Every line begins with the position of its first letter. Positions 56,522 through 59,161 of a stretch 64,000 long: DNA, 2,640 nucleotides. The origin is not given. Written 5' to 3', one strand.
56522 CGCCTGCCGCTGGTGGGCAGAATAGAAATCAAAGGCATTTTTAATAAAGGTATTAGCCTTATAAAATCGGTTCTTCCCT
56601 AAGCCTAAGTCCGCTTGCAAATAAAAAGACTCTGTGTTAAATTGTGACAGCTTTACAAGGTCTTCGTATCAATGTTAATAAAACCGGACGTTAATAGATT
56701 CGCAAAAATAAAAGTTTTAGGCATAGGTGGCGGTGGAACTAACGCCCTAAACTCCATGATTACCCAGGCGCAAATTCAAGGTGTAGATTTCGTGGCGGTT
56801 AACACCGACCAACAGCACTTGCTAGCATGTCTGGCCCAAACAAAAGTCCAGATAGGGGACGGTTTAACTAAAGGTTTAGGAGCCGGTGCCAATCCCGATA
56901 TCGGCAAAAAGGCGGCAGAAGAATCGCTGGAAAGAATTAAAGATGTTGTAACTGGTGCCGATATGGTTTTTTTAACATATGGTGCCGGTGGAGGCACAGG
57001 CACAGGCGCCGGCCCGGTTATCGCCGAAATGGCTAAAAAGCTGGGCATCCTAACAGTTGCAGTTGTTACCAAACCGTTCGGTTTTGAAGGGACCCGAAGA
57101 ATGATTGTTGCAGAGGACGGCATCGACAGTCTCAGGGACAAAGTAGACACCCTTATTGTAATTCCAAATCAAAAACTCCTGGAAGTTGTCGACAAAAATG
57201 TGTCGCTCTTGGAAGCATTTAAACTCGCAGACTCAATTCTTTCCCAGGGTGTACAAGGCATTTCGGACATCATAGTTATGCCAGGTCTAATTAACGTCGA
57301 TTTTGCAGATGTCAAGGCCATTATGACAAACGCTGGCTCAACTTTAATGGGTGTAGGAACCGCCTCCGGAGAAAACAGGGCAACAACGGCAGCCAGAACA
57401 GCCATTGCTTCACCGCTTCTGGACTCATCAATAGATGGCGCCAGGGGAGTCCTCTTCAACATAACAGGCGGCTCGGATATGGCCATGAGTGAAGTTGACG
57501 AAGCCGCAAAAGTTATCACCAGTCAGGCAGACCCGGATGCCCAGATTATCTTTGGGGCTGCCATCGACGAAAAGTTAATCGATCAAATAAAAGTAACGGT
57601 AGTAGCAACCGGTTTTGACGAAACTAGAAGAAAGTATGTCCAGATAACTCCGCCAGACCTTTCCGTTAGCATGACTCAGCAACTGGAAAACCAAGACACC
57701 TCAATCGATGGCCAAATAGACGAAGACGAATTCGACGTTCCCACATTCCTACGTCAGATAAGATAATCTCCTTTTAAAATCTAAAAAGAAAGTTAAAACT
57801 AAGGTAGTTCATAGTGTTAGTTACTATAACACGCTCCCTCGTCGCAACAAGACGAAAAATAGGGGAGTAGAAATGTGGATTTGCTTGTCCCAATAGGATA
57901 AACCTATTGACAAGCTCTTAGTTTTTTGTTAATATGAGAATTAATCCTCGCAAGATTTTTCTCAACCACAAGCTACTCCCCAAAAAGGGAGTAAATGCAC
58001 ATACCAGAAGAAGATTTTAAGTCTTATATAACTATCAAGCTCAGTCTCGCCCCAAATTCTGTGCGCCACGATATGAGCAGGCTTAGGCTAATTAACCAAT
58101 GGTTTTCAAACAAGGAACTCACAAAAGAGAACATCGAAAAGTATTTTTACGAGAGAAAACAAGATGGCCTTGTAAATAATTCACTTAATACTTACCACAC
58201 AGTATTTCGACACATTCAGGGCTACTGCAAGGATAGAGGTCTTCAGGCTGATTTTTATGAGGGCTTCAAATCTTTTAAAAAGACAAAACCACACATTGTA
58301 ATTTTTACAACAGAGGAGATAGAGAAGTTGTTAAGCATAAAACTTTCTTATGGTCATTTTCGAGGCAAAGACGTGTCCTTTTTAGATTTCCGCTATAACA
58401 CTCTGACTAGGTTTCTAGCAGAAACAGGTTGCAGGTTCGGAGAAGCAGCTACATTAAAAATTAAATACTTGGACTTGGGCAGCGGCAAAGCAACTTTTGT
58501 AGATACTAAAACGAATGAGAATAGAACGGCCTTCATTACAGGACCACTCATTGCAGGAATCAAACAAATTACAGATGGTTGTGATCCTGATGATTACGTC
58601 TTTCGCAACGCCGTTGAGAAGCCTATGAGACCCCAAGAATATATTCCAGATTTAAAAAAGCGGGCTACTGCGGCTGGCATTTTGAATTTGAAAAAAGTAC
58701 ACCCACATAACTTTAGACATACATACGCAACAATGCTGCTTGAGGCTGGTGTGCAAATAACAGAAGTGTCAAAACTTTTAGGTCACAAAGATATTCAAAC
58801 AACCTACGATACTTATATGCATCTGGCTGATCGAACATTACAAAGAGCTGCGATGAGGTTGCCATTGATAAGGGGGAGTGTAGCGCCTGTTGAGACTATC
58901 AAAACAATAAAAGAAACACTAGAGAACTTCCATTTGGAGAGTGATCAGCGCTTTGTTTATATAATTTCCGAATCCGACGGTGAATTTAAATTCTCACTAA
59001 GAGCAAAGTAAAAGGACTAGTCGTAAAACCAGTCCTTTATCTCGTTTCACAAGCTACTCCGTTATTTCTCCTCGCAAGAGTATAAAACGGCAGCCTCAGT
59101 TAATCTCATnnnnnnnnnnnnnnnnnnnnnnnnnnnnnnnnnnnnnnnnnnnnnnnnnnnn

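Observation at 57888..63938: Candidate ~6-kb integrated element downstream of ftsZ delimited by a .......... direct repeat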

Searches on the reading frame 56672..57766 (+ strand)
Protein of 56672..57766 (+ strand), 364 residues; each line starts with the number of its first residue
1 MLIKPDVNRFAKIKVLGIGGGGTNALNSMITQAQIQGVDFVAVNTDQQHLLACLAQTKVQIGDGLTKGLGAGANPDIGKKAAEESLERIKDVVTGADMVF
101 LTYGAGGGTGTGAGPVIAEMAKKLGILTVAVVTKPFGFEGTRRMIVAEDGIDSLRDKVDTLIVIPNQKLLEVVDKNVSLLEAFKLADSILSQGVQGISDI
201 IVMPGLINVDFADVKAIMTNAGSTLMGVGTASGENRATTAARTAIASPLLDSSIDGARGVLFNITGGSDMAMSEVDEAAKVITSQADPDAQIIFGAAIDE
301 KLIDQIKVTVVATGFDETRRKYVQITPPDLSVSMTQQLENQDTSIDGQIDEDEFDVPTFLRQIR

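Call 12: find_encoding_contigs(protein=window:56672-57766:+, flank=10000, max_places=10)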
Protein window:56672-57766:+ (364 aa): 5 contigs read that carry it; 3 places shown.
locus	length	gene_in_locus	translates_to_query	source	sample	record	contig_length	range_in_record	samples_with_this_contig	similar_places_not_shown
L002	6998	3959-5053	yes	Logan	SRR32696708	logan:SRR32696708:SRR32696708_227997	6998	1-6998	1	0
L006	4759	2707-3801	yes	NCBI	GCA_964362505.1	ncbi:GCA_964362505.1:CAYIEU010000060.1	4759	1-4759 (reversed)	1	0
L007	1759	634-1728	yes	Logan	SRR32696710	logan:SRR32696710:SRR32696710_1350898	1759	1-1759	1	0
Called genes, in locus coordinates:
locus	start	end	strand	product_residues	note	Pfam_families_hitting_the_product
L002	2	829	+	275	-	?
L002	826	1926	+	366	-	PF03033:Glyco_transf_28, PF04101:Glyco_tran_28_C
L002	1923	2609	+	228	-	PF08478:POTRA_1 (weak)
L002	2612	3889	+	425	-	PF14450:FtsA (weak), PF02491:SHS2_FTSA, PF06723:MreB_Mbl (weak), PF14450:FtsA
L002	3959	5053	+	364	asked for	PF00091:Tubulin, PF12327:FtsZ_C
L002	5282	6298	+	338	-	PF00589:Phage_integrase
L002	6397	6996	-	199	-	?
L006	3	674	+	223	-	?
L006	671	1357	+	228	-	PF08478:POTRA_1 (weak)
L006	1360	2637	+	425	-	PF14450:FtsA (weak), PF02491:SHS2_FTSA, PF06723:MreB_Mbl (weak), PF14450:FtsA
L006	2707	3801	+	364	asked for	PF00091:Tubulin, PF12327:FtsZ_C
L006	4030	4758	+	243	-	?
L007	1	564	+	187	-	?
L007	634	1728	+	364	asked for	PF00091:Tubulin, PF12327:FtsZ_C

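Call 14: find_related_loci(query=window:56672-57766:+, collection=genome_contigs, flank=10000)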
Query window:56672-57766:+ (364 aa) in genome_contigs; peptide patterns used: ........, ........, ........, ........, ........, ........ (x = any residue, [..] = any of these).
600 stretches matched a pattern (row limit reached: there are more); 593 encode a relative of the query (tblastn E <= 1e-3); the best 80 are kept; 80 distinct loci.
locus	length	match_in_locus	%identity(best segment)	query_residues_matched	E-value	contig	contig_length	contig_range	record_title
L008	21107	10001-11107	82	1-364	0e+0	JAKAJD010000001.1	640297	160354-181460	MAG: bacterium isolate WY3.bin73 NODE_5_length_640297_cov_3.520291, whole genome shotgun sequence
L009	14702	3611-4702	84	1-364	0e+0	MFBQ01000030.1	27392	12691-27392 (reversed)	MAG: Candidatus Curtissbacteria bacterium RIFCSPLOWO2_01_FULL_41_18 rifcsplowo2_01_scaffold_4041, whole genome shotgun s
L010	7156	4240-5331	82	1-364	4e-177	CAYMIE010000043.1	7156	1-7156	MAG TPA_asm: uncultured Gammaproteobacteria bacterium isolate SRP050083_co3_380 genome assembly, contig: NODE_12015_leng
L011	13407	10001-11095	66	1-362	5e-148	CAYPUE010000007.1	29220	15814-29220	MAG TPA_asm: uncultured Gammaproteobacteria bacterium isolate SRP269290_co2_354 genome assembly, contig: NODE_1425_lengt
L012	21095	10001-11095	65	1-362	1e-147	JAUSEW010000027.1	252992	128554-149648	MAG: Candidatus Levyibacteriota bacterium isolate E14_maxbin.252 E14_k141_1713433, whole genome shotgun sequence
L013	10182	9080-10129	67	1-351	2e-132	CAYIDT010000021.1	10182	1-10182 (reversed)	MAG TPA_asm: uncultured Gammaproteobacteria bacterium isolate ERP119705_co1_249 genome assembly, contig: NODE_9225_lengt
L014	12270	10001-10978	66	2-327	1e-130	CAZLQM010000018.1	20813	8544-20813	MAG TPA_asm: uncultured Gammaproteobacteria bacterium isolate SRP107338_co1_111 genome assembly, contig: NODE_2385_lengt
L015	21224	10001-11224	58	1-362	3e-129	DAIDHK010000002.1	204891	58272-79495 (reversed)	MAG TPA_asm: Candidatus Levyibacteriota bacterium isolate clean343 NODE_2_length_204891_cov_11.242083, whole genome shot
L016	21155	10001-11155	57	1-361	1e-127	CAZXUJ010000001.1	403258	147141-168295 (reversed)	MAG TPA_asm: uncultured Candidatus Saccharibacteria bacterium isolate SRP192515_co1_190 genome assembly, contig: NODE_6_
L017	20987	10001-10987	67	1-328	2e-127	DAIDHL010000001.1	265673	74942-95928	MAG TPA_asm: Candidatus Levyibacteriota bacterium isolate clean344 NODE_1_length_265673_cov_5.589056, whole genome shotg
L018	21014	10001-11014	67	1-337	6e-127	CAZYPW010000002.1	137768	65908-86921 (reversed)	MAG TPA_asm: uncultured Gammaproteobacteria bacterium isolate binchicken_co38_269 genome assembly, contig: NODE_320_leng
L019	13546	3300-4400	57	3-362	2e-126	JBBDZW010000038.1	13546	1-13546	MAG: Candidatus Paceibacterota bacterium isolate LejiaD_43_13 Lejia_D_7130_length_13546_cov_8, whole genome shotgun sequ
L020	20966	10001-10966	71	1-322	4e-126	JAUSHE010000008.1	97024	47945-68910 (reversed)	MAG: Candidatus Daviesbacteria bacterium isolate E14_metabat.bin.170_sub E14_k141_1397013, whole genome shotgun sequence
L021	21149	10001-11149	61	1-364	9e-125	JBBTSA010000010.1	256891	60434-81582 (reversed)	MAG: Patescibacteria group bacterium isolate H51-bin048_1 H51_bin048_1_000000000010, whole genome shotgun sequence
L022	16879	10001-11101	58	3-362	3e-124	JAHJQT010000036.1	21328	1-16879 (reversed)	MAG: Patescibacteria group bacterium isolate OS_PC_MetaG.mb.118 OS_PC_MetaG.mb.118_k141_385253, whole genome shotgun seq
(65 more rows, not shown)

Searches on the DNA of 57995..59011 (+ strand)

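Call 36: search_rna_families(source=L001, start=7000, end=12262, threshold=evalue, max_evalue=1)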
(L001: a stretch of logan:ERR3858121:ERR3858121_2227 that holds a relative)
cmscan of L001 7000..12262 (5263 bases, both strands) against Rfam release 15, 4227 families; matches with E-value up to 1: 1.
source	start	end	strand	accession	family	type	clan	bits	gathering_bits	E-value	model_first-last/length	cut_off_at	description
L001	7316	7398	-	RF01455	DPB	Cis-reg;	-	25.3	40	0.8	1-86/86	no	Stem loopII regulatory element in POLB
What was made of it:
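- Tried and rejected: One sub-threshold chance hit in the 5 kb beyond the window (call 36).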
